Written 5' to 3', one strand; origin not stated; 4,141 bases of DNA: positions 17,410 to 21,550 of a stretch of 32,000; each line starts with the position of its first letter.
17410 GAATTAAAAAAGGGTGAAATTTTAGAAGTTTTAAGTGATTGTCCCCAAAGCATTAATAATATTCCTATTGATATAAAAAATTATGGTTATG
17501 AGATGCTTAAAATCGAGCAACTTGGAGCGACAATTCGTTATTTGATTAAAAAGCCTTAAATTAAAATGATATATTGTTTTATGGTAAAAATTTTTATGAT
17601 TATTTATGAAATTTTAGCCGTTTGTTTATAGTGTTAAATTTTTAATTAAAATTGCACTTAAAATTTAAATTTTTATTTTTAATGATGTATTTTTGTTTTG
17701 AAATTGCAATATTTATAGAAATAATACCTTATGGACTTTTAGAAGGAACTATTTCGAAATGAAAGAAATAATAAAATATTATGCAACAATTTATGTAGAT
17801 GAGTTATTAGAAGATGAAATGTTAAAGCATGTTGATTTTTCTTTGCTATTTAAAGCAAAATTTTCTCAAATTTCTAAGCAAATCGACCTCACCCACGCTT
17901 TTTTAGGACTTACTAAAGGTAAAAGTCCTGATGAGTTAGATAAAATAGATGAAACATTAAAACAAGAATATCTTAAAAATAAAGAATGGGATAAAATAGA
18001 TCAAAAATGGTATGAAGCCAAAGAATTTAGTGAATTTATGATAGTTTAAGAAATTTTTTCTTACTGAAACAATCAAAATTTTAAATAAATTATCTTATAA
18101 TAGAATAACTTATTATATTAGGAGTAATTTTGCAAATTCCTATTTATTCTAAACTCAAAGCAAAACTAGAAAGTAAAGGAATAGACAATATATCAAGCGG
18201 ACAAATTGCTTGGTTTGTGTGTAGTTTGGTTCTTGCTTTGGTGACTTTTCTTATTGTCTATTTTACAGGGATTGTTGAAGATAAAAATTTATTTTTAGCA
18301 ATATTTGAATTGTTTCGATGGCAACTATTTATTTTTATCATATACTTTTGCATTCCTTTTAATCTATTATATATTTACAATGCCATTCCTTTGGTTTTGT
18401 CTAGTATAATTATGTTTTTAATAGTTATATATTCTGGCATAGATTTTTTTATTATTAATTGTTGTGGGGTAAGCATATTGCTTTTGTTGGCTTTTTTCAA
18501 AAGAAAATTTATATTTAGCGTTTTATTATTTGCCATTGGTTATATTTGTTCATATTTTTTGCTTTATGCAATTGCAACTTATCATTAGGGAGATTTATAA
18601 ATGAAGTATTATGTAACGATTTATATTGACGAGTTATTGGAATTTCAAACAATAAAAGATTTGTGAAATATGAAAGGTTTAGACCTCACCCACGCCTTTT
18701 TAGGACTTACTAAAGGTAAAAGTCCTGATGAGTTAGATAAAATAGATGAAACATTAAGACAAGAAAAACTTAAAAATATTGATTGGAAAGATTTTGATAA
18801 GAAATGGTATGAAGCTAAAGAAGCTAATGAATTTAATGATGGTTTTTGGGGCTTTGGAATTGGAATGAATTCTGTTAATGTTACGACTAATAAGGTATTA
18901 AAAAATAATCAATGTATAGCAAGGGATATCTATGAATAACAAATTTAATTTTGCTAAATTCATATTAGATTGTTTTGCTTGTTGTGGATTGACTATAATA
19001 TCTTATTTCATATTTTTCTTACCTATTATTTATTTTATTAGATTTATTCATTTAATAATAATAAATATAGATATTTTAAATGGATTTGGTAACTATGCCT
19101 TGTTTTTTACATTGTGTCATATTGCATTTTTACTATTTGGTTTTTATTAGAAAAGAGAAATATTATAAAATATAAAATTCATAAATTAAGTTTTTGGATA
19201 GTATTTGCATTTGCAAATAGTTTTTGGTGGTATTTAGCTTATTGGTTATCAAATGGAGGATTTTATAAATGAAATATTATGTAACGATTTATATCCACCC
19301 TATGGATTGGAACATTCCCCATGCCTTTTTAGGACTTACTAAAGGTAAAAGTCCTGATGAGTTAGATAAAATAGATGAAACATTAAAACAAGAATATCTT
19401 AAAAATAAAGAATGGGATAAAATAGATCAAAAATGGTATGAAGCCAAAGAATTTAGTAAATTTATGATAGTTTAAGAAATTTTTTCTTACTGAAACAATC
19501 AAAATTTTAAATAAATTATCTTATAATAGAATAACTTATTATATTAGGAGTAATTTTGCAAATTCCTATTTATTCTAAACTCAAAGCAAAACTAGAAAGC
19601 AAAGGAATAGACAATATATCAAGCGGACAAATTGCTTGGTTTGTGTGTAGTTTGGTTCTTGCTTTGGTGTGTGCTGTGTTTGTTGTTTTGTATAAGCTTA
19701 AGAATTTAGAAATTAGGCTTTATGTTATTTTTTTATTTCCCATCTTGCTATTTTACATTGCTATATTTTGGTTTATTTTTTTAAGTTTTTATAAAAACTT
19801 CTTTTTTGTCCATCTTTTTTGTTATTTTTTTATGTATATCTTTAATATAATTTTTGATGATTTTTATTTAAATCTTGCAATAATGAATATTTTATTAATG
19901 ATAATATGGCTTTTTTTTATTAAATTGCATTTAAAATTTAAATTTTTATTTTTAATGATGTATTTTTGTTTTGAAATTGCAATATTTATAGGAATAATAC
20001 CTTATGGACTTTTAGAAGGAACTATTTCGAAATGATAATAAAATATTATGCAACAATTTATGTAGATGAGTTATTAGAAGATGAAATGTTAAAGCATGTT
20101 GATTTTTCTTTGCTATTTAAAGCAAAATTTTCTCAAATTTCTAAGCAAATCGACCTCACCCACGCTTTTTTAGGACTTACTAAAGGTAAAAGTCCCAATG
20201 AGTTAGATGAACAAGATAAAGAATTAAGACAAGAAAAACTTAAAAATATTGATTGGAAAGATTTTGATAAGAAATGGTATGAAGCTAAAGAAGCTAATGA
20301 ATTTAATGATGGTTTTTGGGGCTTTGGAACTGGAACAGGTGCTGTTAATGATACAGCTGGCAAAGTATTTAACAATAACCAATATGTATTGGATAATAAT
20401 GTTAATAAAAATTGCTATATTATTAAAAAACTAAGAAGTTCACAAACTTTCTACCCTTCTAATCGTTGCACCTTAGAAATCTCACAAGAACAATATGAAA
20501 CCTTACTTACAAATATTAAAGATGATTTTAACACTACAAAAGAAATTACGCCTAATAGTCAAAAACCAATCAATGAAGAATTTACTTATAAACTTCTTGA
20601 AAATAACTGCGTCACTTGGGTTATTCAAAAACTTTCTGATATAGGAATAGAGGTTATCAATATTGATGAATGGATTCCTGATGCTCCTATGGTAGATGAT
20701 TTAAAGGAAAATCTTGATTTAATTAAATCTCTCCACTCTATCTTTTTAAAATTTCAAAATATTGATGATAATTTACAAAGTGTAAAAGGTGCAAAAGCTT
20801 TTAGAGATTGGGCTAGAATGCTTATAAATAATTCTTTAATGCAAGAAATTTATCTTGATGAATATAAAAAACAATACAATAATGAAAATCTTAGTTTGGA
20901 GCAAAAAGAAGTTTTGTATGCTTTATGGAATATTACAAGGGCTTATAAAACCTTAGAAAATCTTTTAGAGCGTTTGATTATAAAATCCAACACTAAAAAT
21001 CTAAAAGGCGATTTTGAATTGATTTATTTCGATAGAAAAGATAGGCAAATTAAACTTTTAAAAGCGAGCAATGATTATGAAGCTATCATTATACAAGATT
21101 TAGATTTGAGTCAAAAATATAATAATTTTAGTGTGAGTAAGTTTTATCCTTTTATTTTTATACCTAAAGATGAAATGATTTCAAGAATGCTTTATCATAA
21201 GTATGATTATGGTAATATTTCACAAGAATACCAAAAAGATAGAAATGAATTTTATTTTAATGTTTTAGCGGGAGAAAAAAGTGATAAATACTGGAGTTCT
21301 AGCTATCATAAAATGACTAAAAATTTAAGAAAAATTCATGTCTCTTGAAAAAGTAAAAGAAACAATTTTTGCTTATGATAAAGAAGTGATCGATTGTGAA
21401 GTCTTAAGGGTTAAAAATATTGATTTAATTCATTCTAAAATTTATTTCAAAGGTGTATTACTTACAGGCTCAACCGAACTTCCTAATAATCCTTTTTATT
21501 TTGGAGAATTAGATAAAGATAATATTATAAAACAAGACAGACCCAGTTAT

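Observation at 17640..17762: Island is circularly permuted: one gene is split at a 13-bp direct repeat present at both ends (left junction)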

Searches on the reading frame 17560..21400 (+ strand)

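Call 49: search_protein_families(library=pfam, proteins=[L053:20286-22802:+, L053:11118-12986:+, L053:13767-17645:+, L053:6744-7973:+, L053:620-1780:+, L053:19047-19850:+, L053:12976-13722:+, L053:9788-11128:+, L053:6003-6662:+], max_evalue=0.01)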
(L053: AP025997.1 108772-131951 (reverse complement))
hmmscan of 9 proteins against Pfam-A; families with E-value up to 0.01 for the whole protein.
L053:20286-22802:+ (838 aa): 2 families
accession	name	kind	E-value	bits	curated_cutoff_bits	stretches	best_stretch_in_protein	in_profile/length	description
PF07916.16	TraG_N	-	5.3e-40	138.2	36.1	1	8-450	18-457/462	TraG-like protein, N-terminal region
PF02962.20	CHMI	-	0.0094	16.8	26.5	0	68-145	46-121/124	5-carboxymethyl-2-hydroxymuconate isomerase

L053:11118-12986:+ (622 aa): 0 families

L053:13767-17645:+ (1292 aa): 0 families

L053:6744-7973:+ (409 aa): 2 families
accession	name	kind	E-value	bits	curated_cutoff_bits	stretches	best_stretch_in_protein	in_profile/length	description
PF18974.5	DUF5710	-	6.5e-15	55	26.5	1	5-47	1-43/44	Domain of unknown function (DUF5710)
PF13362.12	Toprim_3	-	4e-09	37.3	27.2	1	270-375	2-93/95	Toprim domain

L053:620-1780:+ (386 aa): 0 families

L053:19047-19850:+ (267 aa): 1 family
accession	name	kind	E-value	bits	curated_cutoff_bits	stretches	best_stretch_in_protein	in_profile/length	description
PF13712.12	Glyco_tranf_2_5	-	0.0027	17.9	27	1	114-190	4-77/210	Glycosyltransferase like family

L053:12976-13722:+ (248 aa): 0 families

L053:9788-11128:+ (446 aa): 0 families

L053:6003-6662:+ (219 aa): 0 families

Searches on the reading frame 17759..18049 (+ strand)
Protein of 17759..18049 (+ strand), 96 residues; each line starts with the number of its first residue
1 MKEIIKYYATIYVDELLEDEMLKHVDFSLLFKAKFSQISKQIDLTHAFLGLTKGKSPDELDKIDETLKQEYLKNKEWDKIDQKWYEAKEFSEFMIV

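Call 13: search_protein_families(library=pfam, proteins=[window:17759-18049:+], max_evalue=0.1)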
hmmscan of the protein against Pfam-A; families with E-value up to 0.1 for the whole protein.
window:17759-18049:+ (96 aa): 0 families

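Call 64: find_homologous_proteins(query=window:17759-18049:+, max_evalue=0.00001)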
Query window:17759-18049:+ (96 aa): 102 proteins with E <= 0.00001 among 113 candidates.
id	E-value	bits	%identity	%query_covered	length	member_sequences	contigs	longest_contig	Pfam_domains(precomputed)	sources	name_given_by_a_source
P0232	2.1e-48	180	92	97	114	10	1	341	-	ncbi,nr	ncbi:hypothetical protein I8801_01315, partial [Campylobacter coli]|nr:hypothetical protein [Campylo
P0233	2.6e-47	176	91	97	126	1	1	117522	-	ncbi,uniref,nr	ncbi:hypothetical protein [Campylobacter lari]|uniref:hypothetical protein n=1 Tax=Campylobacter lar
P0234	4.3e-44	166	87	97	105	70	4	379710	-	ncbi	-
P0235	1.0e-36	142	92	80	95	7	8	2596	-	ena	-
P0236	1.0e-34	136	90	80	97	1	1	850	-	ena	-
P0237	4.2e-34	134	88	79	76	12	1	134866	-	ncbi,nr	ncbi:TPA: hypothetical protein RZK28_000952 [Campylobacter coli]|nr:hypothetical protein [Campylobac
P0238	3.7e-33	131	88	76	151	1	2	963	-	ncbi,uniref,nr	ncbi:hypothetical protein [Campylobacter jejuni]|uniref:hypothetical protein n=2 Tax=Campylobacter j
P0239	1.4e-31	126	93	71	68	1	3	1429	-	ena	-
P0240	2.4e-25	106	93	56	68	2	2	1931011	-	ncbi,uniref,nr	ncbi:hypothetical protein [Campylobacter cuniculorum]|uniref:Uncharacterized protein n=1 Tax=Campylo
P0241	7.2e-25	105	66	94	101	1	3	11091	-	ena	-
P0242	1.4e-24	104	89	56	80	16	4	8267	-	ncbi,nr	ncbi:TPA: hypothetical protein ACYKJR_001747 [Campylobacter jejuni]|nr:hypothetical protein [Campylo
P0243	1.8e-24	103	91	56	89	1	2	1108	-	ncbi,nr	ncbi:TPA: hypothetical protein R8I24_001773 [Campylobacter jejuni]|nr:hypothetical protein [Campylob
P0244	5.2e-24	102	65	93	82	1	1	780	-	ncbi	-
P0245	5.7e-24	102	66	93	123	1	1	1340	-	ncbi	ncbi:TPA: hypothetical protein ACHDWC_001826, partial [Campylobacter jejuni]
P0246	1.6e-23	100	66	92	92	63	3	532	-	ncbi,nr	ncbi:hypothetical protein MUV73_002069, partial [Campylobacter coli]|nr:hypothetical protein [Campyl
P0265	2.9e-18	83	78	56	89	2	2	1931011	-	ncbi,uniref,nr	ncbi:hypothetical protein [Campylobacter cuniculorum]|uniref:Uncharacterized protein n=1 Tax=Campylo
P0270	1.6e-16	78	53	93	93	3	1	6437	-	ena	-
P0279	3.2e-15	74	63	76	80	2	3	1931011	-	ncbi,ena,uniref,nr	ncbi:hypothetical protein [Campylobacter cuniculorum]|uniref:Uncharacterized protein n=2 Tax=Campylo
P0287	6.7e-14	70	48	93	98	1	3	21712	-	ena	-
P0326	2.3e-8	52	47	76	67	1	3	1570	-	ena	-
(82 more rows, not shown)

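Call 65: list_cluster_members(proteins=[P0279, P0240, P0265, P0326, P0270, P0241, P0287])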
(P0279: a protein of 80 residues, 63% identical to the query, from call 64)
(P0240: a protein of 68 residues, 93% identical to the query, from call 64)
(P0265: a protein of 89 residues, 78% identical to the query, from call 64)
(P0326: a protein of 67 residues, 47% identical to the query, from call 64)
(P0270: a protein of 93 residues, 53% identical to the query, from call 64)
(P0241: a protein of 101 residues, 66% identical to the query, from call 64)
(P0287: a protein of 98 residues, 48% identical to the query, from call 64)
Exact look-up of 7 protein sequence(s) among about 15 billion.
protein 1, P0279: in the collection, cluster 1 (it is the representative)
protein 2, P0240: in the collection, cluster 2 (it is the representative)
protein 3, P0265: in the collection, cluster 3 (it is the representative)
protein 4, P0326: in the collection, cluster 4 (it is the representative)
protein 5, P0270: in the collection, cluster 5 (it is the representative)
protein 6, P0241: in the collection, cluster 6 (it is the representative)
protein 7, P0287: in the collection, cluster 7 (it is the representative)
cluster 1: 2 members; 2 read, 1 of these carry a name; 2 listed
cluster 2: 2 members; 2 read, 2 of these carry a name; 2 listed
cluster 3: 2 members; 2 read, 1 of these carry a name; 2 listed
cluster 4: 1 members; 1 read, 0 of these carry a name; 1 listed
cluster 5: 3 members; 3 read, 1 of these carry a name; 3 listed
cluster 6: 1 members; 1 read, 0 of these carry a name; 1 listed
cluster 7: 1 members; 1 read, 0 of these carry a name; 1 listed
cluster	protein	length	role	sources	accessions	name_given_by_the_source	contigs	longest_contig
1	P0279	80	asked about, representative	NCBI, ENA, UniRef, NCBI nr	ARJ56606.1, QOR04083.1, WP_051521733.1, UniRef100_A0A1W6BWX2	hypothetical protein [Campylobacter cuniculorum] | Uncharacterized protein n=2 Tax=Campylobacter cuniculorum TaxID=374106 ...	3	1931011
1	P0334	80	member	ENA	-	-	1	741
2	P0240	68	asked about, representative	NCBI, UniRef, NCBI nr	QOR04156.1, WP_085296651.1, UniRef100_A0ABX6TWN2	hypothetical protein [Campylobacter cuniculorum] | Uncharacterized protein n=1 Tax=Campylobacter cuniculorum TaxID=374106 ...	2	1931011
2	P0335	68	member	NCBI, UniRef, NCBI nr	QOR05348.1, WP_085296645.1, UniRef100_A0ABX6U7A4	hypothetical protein [Campylobacter cuniculorum] | Uncharacterized protein n=1 Tax=Campylobacter cuniculorum TaxID=374106 ...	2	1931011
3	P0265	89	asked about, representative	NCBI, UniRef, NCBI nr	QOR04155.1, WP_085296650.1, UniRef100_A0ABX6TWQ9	hypothetical protein [Campylobacter cuniculorum] | Uncharacterized protein n=1 Tax=Campylobacter cuniculorum TaxID=374106 ...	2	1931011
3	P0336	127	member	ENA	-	-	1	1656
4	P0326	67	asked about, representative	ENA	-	-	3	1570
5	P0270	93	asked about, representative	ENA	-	-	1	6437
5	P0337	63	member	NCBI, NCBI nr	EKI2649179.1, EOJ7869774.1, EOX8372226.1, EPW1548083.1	hypothetical protein ACPWWA_001204 [Campylobacter coli] | hypothetical protein [Campylobacter coli]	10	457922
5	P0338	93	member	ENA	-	-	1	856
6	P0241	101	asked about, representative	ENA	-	-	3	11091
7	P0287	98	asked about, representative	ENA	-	-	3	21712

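Call 66: find_encoding_contigs(protein=P0279, flank=10000, max_places=4)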
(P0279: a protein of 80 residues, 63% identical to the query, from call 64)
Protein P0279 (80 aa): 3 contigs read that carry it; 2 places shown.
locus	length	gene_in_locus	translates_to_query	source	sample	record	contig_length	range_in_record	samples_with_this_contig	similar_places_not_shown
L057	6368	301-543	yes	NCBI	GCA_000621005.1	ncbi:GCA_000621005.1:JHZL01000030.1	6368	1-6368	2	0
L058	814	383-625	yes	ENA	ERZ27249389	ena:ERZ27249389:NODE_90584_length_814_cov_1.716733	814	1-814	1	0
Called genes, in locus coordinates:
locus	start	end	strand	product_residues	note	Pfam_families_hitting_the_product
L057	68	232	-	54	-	-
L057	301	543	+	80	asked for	-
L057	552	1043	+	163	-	-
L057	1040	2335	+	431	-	-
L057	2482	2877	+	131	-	-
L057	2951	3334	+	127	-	-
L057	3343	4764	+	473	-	-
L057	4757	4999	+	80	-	-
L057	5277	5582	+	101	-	-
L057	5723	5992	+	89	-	-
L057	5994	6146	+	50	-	-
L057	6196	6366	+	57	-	?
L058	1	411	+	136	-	?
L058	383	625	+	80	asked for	-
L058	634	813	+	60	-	?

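Call 68: find_encoding_contigs(protein=P0335, flank=10000, max_places=4)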
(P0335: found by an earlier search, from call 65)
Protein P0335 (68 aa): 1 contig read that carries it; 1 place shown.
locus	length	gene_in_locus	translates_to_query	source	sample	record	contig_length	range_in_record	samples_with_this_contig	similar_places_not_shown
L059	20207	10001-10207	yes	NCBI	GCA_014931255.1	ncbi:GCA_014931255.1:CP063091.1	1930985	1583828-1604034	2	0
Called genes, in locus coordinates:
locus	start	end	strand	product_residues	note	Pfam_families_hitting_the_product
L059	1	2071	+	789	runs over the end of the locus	PF02120:Flg_hook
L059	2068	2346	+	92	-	PF01312:Bac_export_2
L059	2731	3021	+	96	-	-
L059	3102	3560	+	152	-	-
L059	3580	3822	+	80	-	-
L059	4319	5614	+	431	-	-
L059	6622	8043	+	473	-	-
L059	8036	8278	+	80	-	-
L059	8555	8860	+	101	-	-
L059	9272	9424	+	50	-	-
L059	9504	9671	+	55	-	-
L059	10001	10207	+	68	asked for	-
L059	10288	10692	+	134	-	-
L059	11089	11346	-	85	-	-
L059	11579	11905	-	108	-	PF11396:PepSY_like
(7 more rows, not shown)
